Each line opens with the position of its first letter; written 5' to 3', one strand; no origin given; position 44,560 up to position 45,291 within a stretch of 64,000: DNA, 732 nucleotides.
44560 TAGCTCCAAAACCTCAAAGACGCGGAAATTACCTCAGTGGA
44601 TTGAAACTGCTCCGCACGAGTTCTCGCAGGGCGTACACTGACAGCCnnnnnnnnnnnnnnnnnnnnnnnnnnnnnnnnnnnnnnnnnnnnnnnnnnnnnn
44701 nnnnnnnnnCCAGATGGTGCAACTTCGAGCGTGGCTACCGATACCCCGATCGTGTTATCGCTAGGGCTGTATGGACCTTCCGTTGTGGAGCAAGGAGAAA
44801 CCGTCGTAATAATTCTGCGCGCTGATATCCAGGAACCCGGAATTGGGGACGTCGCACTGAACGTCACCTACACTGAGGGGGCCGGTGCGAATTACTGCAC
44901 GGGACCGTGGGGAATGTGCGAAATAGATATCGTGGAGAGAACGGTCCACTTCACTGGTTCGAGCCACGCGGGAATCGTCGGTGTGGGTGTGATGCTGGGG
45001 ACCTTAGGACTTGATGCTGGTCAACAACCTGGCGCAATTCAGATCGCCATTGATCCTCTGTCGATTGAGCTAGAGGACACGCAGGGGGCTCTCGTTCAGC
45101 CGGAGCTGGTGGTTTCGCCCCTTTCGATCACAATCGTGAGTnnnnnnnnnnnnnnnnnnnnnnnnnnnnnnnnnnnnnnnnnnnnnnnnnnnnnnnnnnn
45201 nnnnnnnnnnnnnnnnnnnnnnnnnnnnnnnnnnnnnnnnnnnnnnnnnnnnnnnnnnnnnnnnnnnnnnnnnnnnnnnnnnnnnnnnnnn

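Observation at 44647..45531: Cohesin-like domain fused to the dockerin-like module: candidate scaffold or adaptor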

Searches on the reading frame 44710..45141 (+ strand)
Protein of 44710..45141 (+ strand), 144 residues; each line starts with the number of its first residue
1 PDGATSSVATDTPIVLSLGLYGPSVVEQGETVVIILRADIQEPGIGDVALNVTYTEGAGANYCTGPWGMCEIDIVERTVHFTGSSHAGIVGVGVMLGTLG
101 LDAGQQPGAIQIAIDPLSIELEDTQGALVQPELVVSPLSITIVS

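Call 9: search_protein_families(library=pfam, proteins=[window:44710-45141:+], max_evalue=10)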
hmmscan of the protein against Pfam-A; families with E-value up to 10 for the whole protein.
window:44710-45141:+ (144 aa): 0 families

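Call 13: search_solved_structures(query=window:44710-45141:+, max_evalue=10, show_alignments=2)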
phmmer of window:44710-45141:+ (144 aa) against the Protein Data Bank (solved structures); distinct sequences matched with E-value up to 10: 0.

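Call 18: search_protein_representatives(protein=window:44710-45141:+)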
Query: 144 residues. Proteins with E-value up to 0.001 (for the whole library): 16; up to 1e-10: 0; up to 1e-30: 0. The best 16 are listed.
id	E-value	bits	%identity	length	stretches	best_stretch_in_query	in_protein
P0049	8.2e-08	48.9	32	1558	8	58-95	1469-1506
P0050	2.7e-06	44.0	39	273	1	20-137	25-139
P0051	1.7e-05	41.4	38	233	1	15-123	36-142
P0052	1.7e-05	41.4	33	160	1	44-134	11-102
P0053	2.7e-05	40.7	36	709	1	29-126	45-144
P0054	9.6e-05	38.9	28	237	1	21-135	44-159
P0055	1.7e-04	38.2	28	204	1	22-132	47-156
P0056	1.7e-04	38.1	27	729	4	11-60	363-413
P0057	1.9e-04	37.9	31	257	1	6-120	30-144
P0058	2.8e-04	37.4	38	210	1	49-139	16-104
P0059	3.1e-04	37.3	27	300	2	20-127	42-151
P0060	3.6e-04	37.1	32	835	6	39-76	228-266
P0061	3.8e-04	37.0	35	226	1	8-115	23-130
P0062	4.0e-04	36.9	37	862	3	27-65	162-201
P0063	7.2e-04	36.1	33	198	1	9-125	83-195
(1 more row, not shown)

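Call 20: search_protein_families(library=pfam, proteins=[P0050, P0051, P0052, P0053, P0054, P0055, P0057, P0058, P0059, P0061], max_evalue=1)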
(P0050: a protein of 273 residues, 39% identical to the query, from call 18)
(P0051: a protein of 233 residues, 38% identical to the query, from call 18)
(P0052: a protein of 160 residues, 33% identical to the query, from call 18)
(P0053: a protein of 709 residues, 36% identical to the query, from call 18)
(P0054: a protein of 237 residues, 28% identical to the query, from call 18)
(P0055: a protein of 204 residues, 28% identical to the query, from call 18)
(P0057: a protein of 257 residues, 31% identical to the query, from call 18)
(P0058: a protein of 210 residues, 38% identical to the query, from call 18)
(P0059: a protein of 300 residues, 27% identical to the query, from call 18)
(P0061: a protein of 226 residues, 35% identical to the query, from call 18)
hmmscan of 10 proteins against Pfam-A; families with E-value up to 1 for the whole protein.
P0050 (273 aa): 2 families
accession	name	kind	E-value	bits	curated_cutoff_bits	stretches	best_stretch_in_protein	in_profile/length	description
PF02412.23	TSP_3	-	1.2e-10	41.3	25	2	150-171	15-36/36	Thrombospondin type 3 repeat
PF00963.24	Cohesin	-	0.02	15.5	24.1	1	25-145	4-138/139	Cohesin domain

P0051 (233 aa): 1 family
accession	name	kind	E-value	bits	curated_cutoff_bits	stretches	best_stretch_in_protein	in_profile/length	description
PF00963.24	Cohesin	-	9.4e-05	23.1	24.1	1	41-159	5-139/139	Cohesin domain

P0052 (160 aa): 3 families
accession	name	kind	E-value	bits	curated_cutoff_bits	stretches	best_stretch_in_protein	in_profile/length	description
PF00963.24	Cohesin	-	0.0002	22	24.1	1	2-108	19-139/139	Cohesin domain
PF13349.12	DUF4097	-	0.069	12.9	22.9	1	16-116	79-178/247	Toastrack DUF4097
PF00746.26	Gram_pos_anchor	-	0.25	11.8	20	1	129-155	13-38/43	LPXTG cell wall anchor motif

P0053 (709 aa): 1 family
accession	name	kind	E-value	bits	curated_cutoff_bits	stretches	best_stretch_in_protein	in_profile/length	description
PF00963.24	Cohesin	-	0.00034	21.3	24.1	1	36-158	4-138/139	Cohesin domain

P0054 (237 aa): 2 families
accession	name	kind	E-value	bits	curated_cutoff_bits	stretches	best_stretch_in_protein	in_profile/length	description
PF00746.26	Gram_pos_anchor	-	0.0092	16.4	20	1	192-234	4-39/43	LPXTG cell wall anchor motif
PF25275.1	Golvesin_C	-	0.025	15.1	31.6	1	51-135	36-113/132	Golvesin C-terminal domain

P0055 (204 aa): 4 families
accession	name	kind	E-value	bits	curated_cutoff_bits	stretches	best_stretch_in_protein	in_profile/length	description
PF00963.24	Cohesin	-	2.6e-09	37.9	24.1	1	43-164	2-139/139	Cohesin domain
PF22544.2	HYDIN_VesB_CFA65-like_Ig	-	0.056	14.1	25.5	1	39-73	46-82/100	HYDIN/CFA65/VesB-like, Ig-like domain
PF05966.18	Chordopox_A33R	-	0.19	11.5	22.5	1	14-52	42-80/186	Chordopoxvirus A33R protein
PF21633.3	MOV-10_Ig-like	-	0.27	11.8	27.4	1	47-78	74-105/126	Helicase MOV-10, Ig-like domain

P0057 (257 aa): 1 family
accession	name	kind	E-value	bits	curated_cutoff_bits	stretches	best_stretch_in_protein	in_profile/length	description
PF00963.24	Cohesin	-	0.19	12.3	24.1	1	53-125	14-99/139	Cohesin domain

P0058 (210 aa): 2 families
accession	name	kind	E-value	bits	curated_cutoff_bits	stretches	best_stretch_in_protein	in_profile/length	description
PF00404.24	Dockerin_1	-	0.011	16.4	22.9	1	116-182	2-52/57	Dockerin type I domain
PF00963.24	Cohesin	-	0.088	13.4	24.1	1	2-109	19-139/139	Cohesin domain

P0059 (300 aa): 1 family
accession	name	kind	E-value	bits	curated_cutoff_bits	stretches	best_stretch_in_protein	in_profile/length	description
PF00963.24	Cohesin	-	0.00013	22.6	24.1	1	46-164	8-139/139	Cohesin domain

P0061 (226 aa): 3 families
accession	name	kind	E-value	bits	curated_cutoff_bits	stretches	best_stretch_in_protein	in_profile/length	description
PF00963.24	Cohesin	-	3.8e-06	27.6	24.1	1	35-153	4-139/139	Cohesin domain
PF04886.17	PT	-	0.00083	19.3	26.2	1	157-183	2-32/36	PT disordered repeat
PF10814.13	CwsA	-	0.0079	16.9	26.7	1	167-226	53-114/134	Cell wall synthesis protein CwsA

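Call 22: search_solved_structures(query=A2, max_evalue=10, show_alignments=3)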
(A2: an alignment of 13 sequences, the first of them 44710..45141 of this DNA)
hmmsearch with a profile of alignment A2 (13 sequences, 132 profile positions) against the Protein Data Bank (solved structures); distinct sequences matched with E-value up to 10: 13.
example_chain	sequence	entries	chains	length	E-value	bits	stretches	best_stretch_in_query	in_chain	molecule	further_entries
6kgc_A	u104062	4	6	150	9.7e-08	35.3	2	3-48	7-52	Probably cellulosomal scaffolding protein, secreted cellulose-binding and cohesin domain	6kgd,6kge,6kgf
6kg8_A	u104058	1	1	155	1.1e-07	35.1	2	3-48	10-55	Probably cellulosomal scaffolding protein, secreted cellulose-binding and cohesin domain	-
1g1k_A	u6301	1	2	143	0.0062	19.8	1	4-52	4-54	SCAFFOLDING PROTEIN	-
2vn5_A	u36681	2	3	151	0.0084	19.3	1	4-52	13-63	SCAFFOLDING PROTEIN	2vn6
5nrm_A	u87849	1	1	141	0.27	14.4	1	4-48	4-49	Endoglucanase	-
5nrk_A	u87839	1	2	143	0.3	14.3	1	4-48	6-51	Endoglucanase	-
6h9s_A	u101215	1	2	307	0.95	12.7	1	70-123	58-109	L-lactate dehydrogenase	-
5m2o_A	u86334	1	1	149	1.1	12.5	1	8-44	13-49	Putative cellulosomal scaffoldin protein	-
9o0j_A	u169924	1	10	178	1.3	12.3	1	76-120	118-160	Membrane protein HtaACR1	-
2lgv_A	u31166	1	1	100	1.7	11.9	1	19-59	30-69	E3 ubiquitin-protein ligase RBX1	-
8wdk_R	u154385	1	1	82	2.5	11.3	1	28-59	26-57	E3 ubiquitin-protein ligase RBX1, N-terminally processed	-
6r7i_R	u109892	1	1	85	2.7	11.2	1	28-59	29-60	E3 ubiquitin-protein ligase RBX1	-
6r6h_R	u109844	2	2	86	2.8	11.1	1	28-59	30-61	RBX1_HUMAN | RBX1 E3 ubiquitin-protein ligase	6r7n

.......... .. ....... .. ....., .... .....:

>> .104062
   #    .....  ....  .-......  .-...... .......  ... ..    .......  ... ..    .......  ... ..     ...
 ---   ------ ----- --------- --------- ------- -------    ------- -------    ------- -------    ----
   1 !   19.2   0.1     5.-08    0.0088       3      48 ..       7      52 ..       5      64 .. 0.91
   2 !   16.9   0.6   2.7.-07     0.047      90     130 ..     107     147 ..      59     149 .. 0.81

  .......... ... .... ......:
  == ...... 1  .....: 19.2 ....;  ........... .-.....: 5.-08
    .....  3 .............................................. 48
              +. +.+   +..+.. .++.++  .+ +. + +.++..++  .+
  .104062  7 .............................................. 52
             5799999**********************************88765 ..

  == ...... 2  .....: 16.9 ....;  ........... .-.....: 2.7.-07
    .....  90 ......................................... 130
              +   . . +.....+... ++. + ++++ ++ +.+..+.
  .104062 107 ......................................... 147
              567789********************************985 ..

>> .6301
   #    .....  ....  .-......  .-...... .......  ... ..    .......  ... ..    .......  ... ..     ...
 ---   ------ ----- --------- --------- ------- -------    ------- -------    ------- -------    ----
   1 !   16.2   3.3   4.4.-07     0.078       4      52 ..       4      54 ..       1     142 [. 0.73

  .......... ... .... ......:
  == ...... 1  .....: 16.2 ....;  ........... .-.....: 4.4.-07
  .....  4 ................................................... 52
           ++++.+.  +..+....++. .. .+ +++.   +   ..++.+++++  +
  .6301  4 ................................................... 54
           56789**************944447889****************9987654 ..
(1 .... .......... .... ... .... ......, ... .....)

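Call 23: find_homologous_proteins(query=A2, max_evalue=0.001)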
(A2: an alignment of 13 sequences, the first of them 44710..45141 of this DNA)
Query A2 (13 sequences) (144 aa, profile of the alignment): 15 proteins with E <= 0.001 among 7017 candidates.
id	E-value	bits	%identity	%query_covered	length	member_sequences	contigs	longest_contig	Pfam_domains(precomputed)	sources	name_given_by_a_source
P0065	2.9e-44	168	35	74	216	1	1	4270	PF00963.25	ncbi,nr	ncbi:MAG: hypothetical protein IIA90_05900 [Chloroflexi bacterium]|nr:hypothetical protein [Chlorofl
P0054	6.7e-43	164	37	47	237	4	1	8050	-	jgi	jgi:hypothetical protein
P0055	1.6e-42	162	27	78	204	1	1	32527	PF00963.25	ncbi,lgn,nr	ncbi:MAG TPA: cohesin domain-containing protein [Dehalococcoidia bacterium]|nr:cohesin domain-contai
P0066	6.7e-42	160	31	73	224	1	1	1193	PF00963.25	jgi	jgi:hypothetical protein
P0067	5.5e-40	154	34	71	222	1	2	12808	PF00963.25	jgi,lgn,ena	jgi:hypothetical protein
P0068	1.9e-37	146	33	85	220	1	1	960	-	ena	-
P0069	2.4e-35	139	28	82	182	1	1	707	-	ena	-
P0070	3.3e-35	139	38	72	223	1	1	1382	PF00963.25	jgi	jgi:septal ring-binding cell division protein DamX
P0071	5.3e-35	138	38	72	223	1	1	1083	PF00963.25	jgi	jgi:septal ring-binding cell division protein DamX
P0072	1.5e-34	137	38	72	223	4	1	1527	PF00963.25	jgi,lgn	jgi:hypothetical protein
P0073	1.6e-34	137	38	72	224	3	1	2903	PF00963.25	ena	-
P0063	6.3e-33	131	35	69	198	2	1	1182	-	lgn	-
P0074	3.1e-20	90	26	72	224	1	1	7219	PF00963.25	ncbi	-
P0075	2.5e-13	68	31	83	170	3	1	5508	PF00963.25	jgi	jgi:hypothetical protein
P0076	4.7e-10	57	32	44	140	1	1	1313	-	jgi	-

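Call 34: predict_structure(alignment_id=A3)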
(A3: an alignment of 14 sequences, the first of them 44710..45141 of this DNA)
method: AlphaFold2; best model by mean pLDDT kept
length: 144 residues; sequences in the alignment: 14
mean_pLDDT: 89.3   pTM: 0.81
mean pLDDT of the five models: 89.3, 88.9, 88.6, 87.8, 86.1
residues with pLDDT >= 90: 105; 70-90: 25; 50-70: 11; < 50: 3
segments of 3 or more residues with pLDDT < 50: 1-3
pLDDT, mean of each block of 10 residues (from residue 1): 51 77 95 95 92 93 95 96 94 95 95 94 89 85 96
secondary structure, 60 per line:
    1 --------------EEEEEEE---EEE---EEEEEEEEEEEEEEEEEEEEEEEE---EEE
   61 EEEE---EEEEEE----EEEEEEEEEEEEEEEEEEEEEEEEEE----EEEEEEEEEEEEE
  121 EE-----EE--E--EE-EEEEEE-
elements in order: E15-21 E25-27 E31-54 E58-64 E68-73 E78-103 E108-122 E138-143

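Call 37: fold_search(model_id=the predicted structure, library=pdb)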
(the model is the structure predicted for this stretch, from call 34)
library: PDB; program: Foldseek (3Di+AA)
matches with E <= 10: 2000; with E <= 0.001: 99
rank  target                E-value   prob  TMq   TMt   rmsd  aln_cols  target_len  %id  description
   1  6kgf_C                2.0e-08  1.00  0.75  0.73   2.8       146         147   13  Crystal structure of CaDoc0917(R16D)-CaCohA2 complex at pH 8.2 (released 2020-07-08)
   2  5n5p_A                4.4e-08  1.00  0.69  0.71   3.1       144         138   16  Crystal structure of Ruminococcus flavefaciens' type III complex containing the fifth cohesin from scaffoldin B and th (released 2018-02-28)
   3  6kgd_A                4.7e-08  1.00  0.75  0.74   2.7       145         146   13  Crystal structure of CaDoc0917(R49D)-CaCohA2 complex at pH 8.0 (released 2020-07-08)
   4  5n5p_C                5.2e-08  1.00  0.66  0.69   3.6       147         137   14  Crystal structure of Ruminococcus flavefaciens' type III complex containing the fifth cohesin from scaffoldin B and th (released 2018-02-28)
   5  6kge_A                6.8e-08  1.00  0.74  0.75   2.8       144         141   13  Crystal structure of CaDoc0917(R16D)-CaCohA2 complex at pH 5.5 (released 2020-07-08)
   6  2xdh                  9.3e-08  1.00  0.71  0.73   3.3       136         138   14  Non-cellulosomal cohesin from the hyperthermophilic archaeon Archaeoglobus fulgidus (released 2010-05-26)
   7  2jh2_A                6.8e-07  1.00  0.66  0.71   3.5       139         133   12  X-ray crystal structure of a cohesin-like module from Clostridium perfringens (released 2007-11-06)
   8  2w1n                  2.1e-06  1.00  0.67  0.45   3.4       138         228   12  cohesin and fibronectin type-III double module construct from the Clostridium perfringens glycoside hydrolase GH84C (released 2009-02-03)
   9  2jh2_C                2.5e-06  1.00  0.66  0.72   3.5       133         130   16  X-ray crystal structure of a cohesin-like module from Clostridium perfringens (released 2007-11-06)
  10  5aoz                  2.5e-06  1.00  0.66  0.68   3.7       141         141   10  High resolution SeMet structure of the third cohesin from Ruminococcus flavefaciens scaffoldin protein, ScaB (released 2016-09-28)
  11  5m2o_A                3.5e-06  1.00  0.66  0.69   3.6       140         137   10  R. flavefaciens' third ScaB cohesin in complex with a group 1 dockerin (released 2017-07-05)
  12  9ifr                  6.2e-06  1.00  0.65  0.75   3.4       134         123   10  CLIPPER domain from the Gram-negative fibrillar adhesin "B9T28_05395 (released 2025-11-26)
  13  2jh2_B                6.9e-06  1.00  0.65  0.69   3.6       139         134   12  X-ray crystal structure of a cohesin-like module from Clostridium perfringens (released 2007-11-06)
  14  2vo8                  1.3e-05  1.00  0.70  0.74   2.9       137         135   12  Cohesin module from Clostridium perfringens ATCC13124 family 33 glycoside hydrolase. (released 2008-09-02)
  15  4iu2_A                1.3e-05  1.00  0.58  0.41   5.0       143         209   12  Cohesin-dockerin -X domain complex from Ruminococcus flavefacience (released 2013-04-24)
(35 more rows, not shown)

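Call 45: find_related_loci(query=window:44710-45141:+, collection=genome_contigs, flank=8000)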
Query window:44710-45141:+ (144 aa) in genome_contigs; peptide patterns used: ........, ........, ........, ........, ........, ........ (x = any residue, [..] = any of these).
250 stretches matched a pattern, but none encodes a relative of the query by tblastn (E <= 1e-3).

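Call 54: find_encoding_contigs(protein=P0055, flank=10000, max_places=2)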
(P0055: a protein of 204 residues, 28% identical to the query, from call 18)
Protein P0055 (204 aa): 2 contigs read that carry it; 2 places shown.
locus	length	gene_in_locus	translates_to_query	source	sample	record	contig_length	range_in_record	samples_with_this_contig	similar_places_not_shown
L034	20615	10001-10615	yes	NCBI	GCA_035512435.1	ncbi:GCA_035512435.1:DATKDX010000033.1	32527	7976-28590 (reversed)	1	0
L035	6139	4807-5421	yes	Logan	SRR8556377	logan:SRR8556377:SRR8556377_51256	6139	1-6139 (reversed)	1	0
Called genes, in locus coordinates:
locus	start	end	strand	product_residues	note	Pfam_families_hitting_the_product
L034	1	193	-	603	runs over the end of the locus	PF00664:ABC_membrane, PF00005:ABC_tran, PF02463:SMC_N (faint)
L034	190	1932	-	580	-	PF00664:ABC_membrane, PF00005:ABC_tran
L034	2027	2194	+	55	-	-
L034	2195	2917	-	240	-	PF11306:DUF3108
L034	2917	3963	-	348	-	PF00155:Aminotran_1_2, PF01212:Beta_elim_lyase, PF00266:Aminotran_5 (weak)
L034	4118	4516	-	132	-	PF01050:MannoseP_isomer (weak), PF07883:Cupin_2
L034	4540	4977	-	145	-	-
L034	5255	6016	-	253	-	-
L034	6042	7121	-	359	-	PF02885:Glycos_trans_3N, PF00591:Glycos_transf_3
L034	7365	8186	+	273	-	PF01149:Fapy_DNA_glyco, PF06831:H2TH, PF06827:zf-FPG_IleRS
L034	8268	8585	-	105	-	PF14870:PSII_BNR (weak)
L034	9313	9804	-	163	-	PF13302:Acetyltransf_3, PF13420:Acetyltransf_4, PF00583:Acetyltransf_1, PF13673:Acetyltransf_10, PF13508:Acetyltransf_7, PF08445:FR47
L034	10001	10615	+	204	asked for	PF00963:Cohesin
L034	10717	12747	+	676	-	PF22745:Nlig-Ia, PF01653:DNA_ligase_aden, PF03120:OB_DNA_ligase, PF03119:DNA_ligase_ZBD, PF00633:HHH (faint), PF12826:HHH_2, PF14520:HHH_5 (weak), PF00533:BRCT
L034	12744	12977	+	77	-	PF07927:HicA_toxin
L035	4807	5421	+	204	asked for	PF00963:Cohesin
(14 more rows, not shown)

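Call 55: find_encoding_contigs(protein=P0067, flank=10000, max_places=2)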
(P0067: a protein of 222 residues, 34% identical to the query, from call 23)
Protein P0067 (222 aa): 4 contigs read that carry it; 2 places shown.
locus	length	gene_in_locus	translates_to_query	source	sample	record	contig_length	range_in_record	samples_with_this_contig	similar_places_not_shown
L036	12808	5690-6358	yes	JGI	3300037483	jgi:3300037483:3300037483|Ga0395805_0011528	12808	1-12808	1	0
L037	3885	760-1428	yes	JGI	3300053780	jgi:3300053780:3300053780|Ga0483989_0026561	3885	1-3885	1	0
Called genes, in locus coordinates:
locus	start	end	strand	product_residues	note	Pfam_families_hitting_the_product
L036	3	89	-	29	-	?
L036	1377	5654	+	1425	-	-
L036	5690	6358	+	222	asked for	PF00963:Cohesin (weak)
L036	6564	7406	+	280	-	-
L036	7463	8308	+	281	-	-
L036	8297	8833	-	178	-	-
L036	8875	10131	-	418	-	PF07995:GSDH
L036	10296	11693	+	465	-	PF03155:Alg6_Alg8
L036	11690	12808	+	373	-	?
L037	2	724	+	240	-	?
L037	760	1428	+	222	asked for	PF00963:Cohesin (weak)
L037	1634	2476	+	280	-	-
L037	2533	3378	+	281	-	-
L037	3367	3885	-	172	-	?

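Call 65: find_encoding_contigs(protein=P0074, flank=8000, max_places=2)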
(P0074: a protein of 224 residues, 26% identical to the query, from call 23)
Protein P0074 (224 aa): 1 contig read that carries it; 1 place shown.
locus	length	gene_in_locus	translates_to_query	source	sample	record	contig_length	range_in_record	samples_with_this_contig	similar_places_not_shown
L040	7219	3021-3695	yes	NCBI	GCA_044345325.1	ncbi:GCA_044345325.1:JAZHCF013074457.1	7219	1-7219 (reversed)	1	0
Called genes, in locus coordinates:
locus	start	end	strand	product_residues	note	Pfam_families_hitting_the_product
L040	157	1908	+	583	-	PF00916:Sulfate_transp, PF01740:STAS, PF13466:STAS_2 (weak)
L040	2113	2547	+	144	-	-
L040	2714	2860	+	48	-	-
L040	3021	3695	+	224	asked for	PF00963:Cohesin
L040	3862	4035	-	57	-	-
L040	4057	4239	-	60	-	-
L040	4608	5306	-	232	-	PF09335:VTT_dom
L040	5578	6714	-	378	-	PF03631:Virul_fac_BrkB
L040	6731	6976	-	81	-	-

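Call 67: search_protein_families(library=pfam, proteins=[L036:6564-7406:+, L036:7463-8308:+, L036:5690-6358:+], max_evalue=1)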
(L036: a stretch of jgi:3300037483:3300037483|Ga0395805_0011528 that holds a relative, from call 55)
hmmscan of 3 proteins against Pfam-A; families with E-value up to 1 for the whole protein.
L036:6564-7406:+ (280 aa): 1 family
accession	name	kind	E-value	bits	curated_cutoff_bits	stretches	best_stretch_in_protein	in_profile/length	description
PF16492.10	Cadherin_C_2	-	0.074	14.2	31.5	1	7-25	2-20/85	Cadherin cytoplasmic C-terminal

L036:7463-8308:+ (281 aa): 0 families

L036:5690-6358:+ (222 aa): 3 families
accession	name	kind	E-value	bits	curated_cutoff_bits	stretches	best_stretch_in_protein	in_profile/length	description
PF00963.24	Cohesin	-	9.6e-07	29.5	24.1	1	40-163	3-139/139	Cohesin domain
PF06280.18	fn3_5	-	0.28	12.4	27.6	0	38-62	57-82/112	Fn3-like domain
PF00746.26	Gram_pos_anchor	-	0.93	10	20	1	182-217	10-38/43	LPXTG cell wall anchor motif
